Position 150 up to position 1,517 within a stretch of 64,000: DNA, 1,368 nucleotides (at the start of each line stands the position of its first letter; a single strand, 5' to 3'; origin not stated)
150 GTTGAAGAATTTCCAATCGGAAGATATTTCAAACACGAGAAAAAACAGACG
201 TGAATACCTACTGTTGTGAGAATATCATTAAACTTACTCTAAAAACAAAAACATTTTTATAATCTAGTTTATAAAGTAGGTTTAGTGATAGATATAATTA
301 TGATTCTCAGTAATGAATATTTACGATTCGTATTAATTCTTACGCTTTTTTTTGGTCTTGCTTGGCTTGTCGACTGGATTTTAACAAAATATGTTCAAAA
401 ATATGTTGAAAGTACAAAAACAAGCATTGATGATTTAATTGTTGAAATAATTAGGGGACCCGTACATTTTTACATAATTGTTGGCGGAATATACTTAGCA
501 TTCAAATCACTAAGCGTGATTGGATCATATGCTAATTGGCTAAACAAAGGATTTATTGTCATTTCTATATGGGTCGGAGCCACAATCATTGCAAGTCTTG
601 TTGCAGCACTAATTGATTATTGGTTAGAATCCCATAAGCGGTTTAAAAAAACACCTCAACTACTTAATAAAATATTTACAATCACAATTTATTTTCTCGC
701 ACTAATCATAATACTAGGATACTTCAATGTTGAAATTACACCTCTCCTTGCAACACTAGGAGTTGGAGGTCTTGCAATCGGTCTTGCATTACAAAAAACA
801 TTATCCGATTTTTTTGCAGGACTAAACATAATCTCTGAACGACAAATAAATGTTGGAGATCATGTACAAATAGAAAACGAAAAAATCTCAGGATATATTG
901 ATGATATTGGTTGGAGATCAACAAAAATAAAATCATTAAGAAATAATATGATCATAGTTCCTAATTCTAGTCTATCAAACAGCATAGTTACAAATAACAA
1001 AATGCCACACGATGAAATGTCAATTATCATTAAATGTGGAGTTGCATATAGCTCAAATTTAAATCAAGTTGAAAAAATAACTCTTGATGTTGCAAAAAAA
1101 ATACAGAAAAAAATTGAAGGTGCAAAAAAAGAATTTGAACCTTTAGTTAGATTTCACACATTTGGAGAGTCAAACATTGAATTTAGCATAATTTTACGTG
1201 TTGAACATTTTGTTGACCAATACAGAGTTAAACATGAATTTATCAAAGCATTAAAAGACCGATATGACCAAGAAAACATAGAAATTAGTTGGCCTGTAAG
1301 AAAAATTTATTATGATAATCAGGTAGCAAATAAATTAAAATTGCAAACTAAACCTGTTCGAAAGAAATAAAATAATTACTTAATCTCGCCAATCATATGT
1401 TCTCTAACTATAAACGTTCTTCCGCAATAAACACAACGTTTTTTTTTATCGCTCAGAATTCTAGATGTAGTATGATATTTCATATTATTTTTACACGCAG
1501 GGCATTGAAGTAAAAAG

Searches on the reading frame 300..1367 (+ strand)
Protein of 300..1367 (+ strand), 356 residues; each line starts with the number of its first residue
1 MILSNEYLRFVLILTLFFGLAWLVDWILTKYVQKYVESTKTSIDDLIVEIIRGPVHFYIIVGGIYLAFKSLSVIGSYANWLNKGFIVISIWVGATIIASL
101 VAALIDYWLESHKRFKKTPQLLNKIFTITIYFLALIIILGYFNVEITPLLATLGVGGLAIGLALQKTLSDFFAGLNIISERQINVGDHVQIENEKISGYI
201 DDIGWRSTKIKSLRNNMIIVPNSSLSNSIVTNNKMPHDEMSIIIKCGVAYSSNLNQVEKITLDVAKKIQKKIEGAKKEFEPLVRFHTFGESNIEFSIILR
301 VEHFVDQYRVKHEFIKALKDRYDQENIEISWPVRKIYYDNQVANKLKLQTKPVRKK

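Call 40: search_protein_families(library=pfam, proteins=[window:300-1367:+], max_evalue=0.00001)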
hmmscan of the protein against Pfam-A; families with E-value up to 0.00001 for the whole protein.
window:300-1367:+ (356 aa): 3 families
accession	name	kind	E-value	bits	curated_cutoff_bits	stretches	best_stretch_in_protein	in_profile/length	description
PF00924.24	MS_channel_2nd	-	2.2e-17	63.4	20.2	1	167-232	2-65/68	Mechanosensitive ion channel, beta-domain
PF21088.3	MS_channel_1st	-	1.8e-09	37.8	23.1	1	124-165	1-42/42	Mechanosensitive ion channel, transmembrane helices 2/3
PF21082.3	MS_channel_3rd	-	1.8e-08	35.1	21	1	244-329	3-88/88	Mechanosensitive ion channel MscS, C-terminal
